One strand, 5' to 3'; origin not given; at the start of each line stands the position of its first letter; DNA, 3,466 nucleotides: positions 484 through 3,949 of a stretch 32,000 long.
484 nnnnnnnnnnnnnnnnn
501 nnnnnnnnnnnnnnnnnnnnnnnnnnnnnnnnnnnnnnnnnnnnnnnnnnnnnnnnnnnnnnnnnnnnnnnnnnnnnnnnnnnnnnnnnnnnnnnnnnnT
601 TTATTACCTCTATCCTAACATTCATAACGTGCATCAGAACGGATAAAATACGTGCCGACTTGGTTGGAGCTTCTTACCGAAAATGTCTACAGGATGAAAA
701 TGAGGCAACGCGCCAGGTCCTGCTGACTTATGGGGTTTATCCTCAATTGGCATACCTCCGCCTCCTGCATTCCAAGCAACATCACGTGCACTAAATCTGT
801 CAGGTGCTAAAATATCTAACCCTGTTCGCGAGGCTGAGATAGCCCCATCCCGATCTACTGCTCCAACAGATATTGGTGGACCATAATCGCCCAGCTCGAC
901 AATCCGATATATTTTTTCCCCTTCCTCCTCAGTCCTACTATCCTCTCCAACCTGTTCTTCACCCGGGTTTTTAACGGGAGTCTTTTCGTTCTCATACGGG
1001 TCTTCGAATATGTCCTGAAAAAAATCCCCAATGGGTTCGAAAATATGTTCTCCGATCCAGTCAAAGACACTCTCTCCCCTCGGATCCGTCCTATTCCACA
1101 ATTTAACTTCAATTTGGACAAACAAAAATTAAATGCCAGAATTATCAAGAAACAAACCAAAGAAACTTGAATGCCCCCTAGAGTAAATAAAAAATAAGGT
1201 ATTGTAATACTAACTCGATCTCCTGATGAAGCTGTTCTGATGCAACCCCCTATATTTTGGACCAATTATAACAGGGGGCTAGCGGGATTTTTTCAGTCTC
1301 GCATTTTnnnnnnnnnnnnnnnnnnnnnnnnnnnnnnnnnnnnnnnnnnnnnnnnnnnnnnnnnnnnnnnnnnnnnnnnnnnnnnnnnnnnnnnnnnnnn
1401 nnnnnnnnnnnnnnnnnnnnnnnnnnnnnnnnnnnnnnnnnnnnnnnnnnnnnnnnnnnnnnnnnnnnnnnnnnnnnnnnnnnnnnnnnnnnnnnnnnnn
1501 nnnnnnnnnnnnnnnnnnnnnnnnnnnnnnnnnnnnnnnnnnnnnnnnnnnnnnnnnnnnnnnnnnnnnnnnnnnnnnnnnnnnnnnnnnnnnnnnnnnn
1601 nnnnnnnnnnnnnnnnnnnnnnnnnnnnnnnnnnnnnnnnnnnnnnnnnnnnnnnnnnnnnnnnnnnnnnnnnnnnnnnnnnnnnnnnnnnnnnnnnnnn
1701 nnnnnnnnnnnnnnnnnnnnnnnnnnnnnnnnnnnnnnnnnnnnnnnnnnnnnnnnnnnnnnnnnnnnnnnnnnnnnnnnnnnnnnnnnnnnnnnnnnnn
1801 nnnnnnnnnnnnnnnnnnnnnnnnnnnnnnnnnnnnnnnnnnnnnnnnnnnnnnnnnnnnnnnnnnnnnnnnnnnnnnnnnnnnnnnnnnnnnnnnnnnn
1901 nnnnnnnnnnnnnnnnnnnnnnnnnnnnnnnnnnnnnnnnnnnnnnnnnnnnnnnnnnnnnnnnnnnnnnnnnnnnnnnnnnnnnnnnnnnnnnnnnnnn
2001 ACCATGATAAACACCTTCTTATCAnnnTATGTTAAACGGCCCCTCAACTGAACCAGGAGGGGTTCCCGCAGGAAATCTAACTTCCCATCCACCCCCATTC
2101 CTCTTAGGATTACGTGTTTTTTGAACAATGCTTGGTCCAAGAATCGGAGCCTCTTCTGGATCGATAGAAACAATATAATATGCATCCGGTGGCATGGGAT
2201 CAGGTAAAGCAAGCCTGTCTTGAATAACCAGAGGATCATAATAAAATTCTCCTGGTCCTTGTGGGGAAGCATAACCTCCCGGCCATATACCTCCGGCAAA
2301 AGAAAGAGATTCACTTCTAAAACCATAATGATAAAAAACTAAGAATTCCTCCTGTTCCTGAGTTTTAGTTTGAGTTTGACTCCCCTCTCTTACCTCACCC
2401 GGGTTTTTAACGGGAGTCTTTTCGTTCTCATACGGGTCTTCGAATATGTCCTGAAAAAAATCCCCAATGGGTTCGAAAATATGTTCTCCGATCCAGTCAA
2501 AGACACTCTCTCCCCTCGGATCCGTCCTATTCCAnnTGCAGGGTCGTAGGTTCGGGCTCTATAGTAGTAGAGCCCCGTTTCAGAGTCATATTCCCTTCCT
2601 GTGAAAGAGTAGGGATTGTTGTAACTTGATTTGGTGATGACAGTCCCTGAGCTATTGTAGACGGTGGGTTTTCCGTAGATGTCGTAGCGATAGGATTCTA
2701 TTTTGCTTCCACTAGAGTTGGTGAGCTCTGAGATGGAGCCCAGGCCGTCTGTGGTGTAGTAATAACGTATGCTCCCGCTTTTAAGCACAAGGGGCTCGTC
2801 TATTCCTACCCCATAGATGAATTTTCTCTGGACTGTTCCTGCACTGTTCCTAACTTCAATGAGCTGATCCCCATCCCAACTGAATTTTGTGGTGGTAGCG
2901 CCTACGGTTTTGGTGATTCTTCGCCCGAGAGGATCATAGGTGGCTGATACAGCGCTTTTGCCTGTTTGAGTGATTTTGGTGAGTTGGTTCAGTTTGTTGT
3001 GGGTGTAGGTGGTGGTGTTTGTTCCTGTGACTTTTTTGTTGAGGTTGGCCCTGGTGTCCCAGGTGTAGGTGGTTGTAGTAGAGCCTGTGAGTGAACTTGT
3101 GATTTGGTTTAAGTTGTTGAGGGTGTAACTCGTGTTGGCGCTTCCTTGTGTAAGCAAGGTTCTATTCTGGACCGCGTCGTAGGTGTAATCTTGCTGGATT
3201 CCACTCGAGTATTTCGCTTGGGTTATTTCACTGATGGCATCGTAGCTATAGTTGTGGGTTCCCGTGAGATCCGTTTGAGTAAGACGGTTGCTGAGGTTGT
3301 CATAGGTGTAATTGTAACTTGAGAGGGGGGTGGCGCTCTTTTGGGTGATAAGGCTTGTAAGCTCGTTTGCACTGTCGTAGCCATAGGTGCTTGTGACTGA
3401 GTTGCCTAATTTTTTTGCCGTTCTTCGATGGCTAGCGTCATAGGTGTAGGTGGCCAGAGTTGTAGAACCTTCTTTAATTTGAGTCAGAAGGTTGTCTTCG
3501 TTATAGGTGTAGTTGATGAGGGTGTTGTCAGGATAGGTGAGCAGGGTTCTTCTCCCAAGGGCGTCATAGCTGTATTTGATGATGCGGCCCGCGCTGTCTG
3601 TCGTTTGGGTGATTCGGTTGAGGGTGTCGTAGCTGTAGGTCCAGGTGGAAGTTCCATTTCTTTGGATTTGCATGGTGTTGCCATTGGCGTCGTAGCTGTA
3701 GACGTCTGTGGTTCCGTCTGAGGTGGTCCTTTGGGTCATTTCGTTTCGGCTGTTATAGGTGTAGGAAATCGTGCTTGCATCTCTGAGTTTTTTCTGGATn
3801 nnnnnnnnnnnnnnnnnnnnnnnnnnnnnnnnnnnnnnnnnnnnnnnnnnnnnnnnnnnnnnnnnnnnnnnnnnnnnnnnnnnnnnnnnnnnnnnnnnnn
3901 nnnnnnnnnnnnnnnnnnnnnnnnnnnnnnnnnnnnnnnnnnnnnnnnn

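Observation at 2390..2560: RHS core and toxin tip are out of frame exactly at the edge of a 142-nt perfect repeat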

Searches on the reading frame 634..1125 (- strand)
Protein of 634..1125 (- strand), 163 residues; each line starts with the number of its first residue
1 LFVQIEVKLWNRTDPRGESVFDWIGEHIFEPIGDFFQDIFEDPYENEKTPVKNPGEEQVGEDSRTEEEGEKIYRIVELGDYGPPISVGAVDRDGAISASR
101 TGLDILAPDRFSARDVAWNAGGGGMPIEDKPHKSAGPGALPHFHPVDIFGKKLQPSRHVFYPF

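Call 9: search_protein_families(library=pfam, proteins=[window:634-1125:-], max_evalue=0.01)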
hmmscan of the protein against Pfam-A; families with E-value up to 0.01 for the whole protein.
window:634-1125:- (163 aa): 0 families

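Call 10: search_protein_families(library=ncbifam, proteins=[window:634-1125:-], max_evalue=0.01)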
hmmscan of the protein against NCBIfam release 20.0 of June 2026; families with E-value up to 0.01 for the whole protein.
window:634-1125:- (163 aa): 0 families

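Call 38: search_solved_structures(query=window:637-1098:-, max_evalue=1)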
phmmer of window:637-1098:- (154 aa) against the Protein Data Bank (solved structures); distinct sequences matched with E-value up to 1: 0.

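Call 41: search_protein_families(library=pfam, proteins=[window:637-1098:-], max_evalue=10)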
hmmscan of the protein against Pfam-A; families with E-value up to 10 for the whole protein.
window:637-1098:- (154 aa): 0 families

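Call 78: search_protein_families(library=padloc, proteins=[window:637-1098:-], max_evalue=0.01)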
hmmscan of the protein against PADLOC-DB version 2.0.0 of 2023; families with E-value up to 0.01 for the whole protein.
window:637-1098:- (154 aa): 0 families

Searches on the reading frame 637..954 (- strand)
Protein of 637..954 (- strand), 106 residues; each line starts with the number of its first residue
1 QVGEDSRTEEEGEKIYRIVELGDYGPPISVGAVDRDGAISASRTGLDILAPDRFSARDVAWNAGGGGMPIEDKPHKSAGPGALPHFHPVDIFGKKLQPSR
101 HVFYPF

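Call 81: predict_structure(protein=window:637-954:-)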
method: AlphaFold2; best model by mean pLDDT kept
length: 106 residues; sequences in the alignment: 1
mean_pLDDT: 46.4   pTM: 0.17
mean pLDDT of the five models: 46.4, 36.7, 36.1, 34.9, 29.4
residues with pLDDT >= 90: 0; 70-90: 2; 50-70: 19; < 50: 85
segments of 3 or more residues with pLDDT < 50: 1-9, 11-15, 17-33, 35-38, 40-72, 74-82, 100-105
pLDDT, mean of each block of 10 residues (from residue 1): 44 47 45 48 42 40 39 44 55 63 43
secondary structure, 60 per line:
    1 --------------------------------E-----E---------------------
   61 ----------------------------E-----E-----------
elements in order:

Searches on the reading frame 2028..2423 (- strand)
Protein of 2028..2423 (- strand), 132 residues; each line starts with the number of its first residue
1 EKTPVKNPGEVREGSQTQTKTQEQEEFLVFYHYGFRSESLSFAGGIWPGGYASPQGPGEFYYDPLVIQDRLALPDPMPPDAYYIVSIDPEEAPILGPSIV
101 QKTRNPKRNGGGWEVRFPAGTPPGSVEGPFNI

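Call 34: find_encoding_contigs(protein=window:2028-2423:-, flank=10000, max_places=10)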
Protein window:2028-2423:- (132 aa): no gene with exactly this product is on record in the collection.

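Call 69: predict_structure(alignment_id=A3)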
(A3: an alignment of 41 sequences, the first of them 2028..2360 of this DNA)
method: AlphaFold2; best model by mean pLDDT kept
length: 111 residues; sequences in the alignment: 41
mean_pLDDT: 94.8   pTM: 0.85
mean pLDDT of the five models: 94.8, 94.1, 93.9, 93.1, 93.0
residues with pLDDT >= 90: 99; 70-90: 9; 50-70: 3; < 50: 0
segments of 3 or more residues with pLDDT < 50: none
pLDDT, mean of each block of 10 residues (from residue 1): 83 97 98 87 95 97 97 97 97 98 97 92
secondary structure, 60 per line:
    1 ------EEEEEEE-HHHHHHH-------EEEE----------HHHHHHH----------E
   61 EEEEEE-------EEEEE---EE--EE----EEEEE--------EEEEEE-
elements in order: E7-13 H15-21 E29-32 H43-49 E60-66 E74-78 E92-96 E105-110

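Call 72: fold_search(model_id=the predicted structure, library=pdb)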
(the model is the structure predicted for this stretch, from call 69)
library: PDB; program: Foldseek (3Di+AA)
matches with E <= 10: 245; with E <= 0.001: 0
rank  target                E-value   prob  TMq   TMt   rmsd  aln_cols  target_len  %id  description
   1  9ld3_A                8.8e-02  0.77  0.41  0.28   6.8       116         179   17  The complex structure of K63A/2',3',5'-P-A/ADPR (released 2025-11-12)
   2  9lda_A                8.8e-02  0.72  0.40  0.27   8.0       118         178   15  The complex structure of K63A/5'-p-ADPR-DNA (released 2025-11-12)
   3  8tg3                  1.3e-01  0.75  0.44  0.29   8.0       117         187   10  tRNA 2'-phosphotransferase (Tpt1) from Aeropyrum pernix in complex with ADP-ribose-1" -phosphate (released 2023-11-08)
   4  9ld4_A                1.3e-01  0.57  0.39  0.27   8.2       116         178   16  The Apo-form structure of TkoKptA (released 2025-11-12)
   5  8tfi                  1.4e-01  0.82  0.46  0.31   6.5       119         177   17  tRNA 2'-phosphotransferase (Tpt1) from Pyrococcus horikoshii (released 2023-11-08)
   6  9ldg_B                1.4e-01  0.60  0.41  0.28   7.3       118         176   17  The structure of TkoKptA/DNA/Appr>P complex-B (released 2025-11-12)
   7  1wfx                  1.5e-01  0.72  0.44  0.30   6.1       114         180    8  Crystal Structure of APE0204 from Aeropyrum pernix (released 2004-11-27)
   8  8tfz_A                1.6e-01  0.63  0.43  0.29   7.1       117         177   17  tRNA 2'-phosphotransferase (Tpt1) from Pyrococcus horikoshii in complex with NAD (released 2023-11-08)
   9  9ldc_A                1.6e-01  0.60  0.42  0.28   7.1       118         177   17  The structure of TkoKptA/DNA/ADPR complex-B* (released 2025-11-12)
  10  9ldi                  1.7e-01  0.60  0.41  0.28   7.9       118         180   15  The complex structure of TkoKptA/2',3',5'-p-A (released 2025-11-12)
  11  8tg6                  1.9e-01  0.57  0.41  0.27   8.2       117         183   11  tRNA 2'-phosphotransferase (Tpt1) from Aeropyrum pernix in complex with sulfate anions (released 2023-11-08)
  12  9ld6_A                2.0e-01  0.47  0.39  0.27   7.5       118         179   17  The complex structure of TkoKptA/DNA/NAD+ (released 2025-11-12)
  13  9ldg_A                2.1e-01  0.47  0.40  0.27   7.4       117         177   16  The structure of TkoKptA/DNA/Appr>P complex-B (released 2025-11-12)
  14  9gco_B                2.1e-01  0.38  0.39  0.35   6.9       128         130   11  Xenorhabdus bovienii Thioredoxin complex with Rhs toxin TreX and immunity protein TriX (released 2024-12-04)
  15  9ld4_C                2.2e-01  0.57  0.42  0.29   7.8       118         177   15  The Apo-form structure of TkoKptA (released 2025-11-12)
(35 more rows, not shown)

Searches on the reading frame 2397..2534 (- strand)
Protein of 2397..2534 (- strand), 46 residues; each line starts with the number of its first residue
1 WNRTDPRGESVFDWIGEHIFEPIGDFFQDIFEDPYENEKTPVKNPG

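Call 56: list_cluster_members(proteins=[window:2397-2534:-, window:960-1097:-, window:960-1100:-, window:2028-2423:-, window:2028-2420:-, window:1359-1964:-, window:637-987:-])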
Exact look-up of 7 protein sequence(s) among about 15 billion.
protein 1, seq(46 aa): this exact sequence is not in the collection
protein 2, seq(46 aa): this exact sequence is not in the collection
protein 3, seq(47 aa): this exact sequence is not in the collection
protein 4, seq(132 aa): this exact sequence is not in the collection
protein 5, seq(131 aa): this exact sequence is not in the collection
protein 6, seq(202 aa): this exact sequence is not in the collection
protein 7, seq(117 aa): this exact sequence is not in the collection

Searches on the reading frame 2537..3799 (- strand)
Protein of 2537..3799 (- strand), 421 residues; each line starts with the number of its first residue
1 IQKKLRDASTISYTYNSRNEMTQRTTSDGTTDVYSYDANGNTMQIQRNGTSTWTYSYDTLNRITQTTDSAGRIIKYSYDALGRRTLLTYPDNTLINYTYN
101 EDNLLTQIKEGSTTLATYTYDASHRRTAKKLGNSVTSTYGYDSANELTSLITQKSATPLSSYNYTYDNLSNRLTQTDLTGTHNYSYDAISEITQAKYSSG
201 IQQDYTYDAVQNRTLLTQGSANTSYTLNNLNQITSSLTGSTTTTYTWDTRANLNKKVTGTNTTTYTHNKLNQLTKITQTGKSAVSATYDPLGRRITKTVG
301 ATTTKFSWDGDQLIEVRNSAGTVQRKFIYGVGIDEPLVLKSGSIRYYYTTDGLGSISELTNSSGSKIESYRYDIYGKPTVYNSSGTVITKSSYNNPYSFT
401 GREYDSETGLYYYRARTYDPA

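Call 32: find_related_loci(query=window:2537-3799:-, collection=genome_contigs, flank=6000)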
Query window:2537-3799:- (421 aa) in genome_contigs; peptide patterns used: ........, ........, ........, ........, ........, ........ (x = any residue, [..] = any of these).
41 stretches matched a pattern; 6 encode a relative of the query (tblastn E <= 1e-3); 6 distinct loci.
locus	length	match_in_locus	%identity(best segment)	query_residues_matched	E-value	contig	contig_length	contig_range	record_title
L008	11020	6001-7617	34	10-418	2e-51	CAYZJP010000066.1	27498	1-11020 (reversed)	MAG TPA_asm: uncultured Klebsiella sp. isolate binchicken_co185_144 genome assembly, contig: NODE_2231_length_27498_cov_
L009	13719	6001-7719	33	4-409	1e-55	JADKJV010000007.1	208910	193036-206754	MAG: Chitinophagaceae bacterium isolate Vibo_18-Q3-R45-57_BATAC.411 tig00004657-10-2093340, whole genome shotgun sequenc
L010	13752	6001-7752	24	1-420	2e-14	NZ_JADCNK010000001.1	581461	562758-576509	Pedobacter sp. MR2016-19 Contig_01, whole genome shotgun sequence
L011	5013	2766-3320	28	248-420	3e-10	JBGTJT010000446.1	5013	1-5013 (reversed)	MAG: Pirellulales bacterium isolate JTS-RE296 k141_10721432, whole genome shotgun sequence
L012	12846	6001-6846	26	11-210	5e-7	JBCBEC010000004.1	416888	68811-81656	MAG: Bacteroidota bacterium isolate J06600_8 NODE_4_length_416888_cov_45.278085, whole genome shotgun sequence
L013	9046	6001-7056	28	13-210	3e-6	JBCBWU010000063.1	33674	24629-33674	MAG: Bacteroidota bacterium isolate J06649_1 NODE_63_length_33674_cov_5.582522, whole genome shotgun sequence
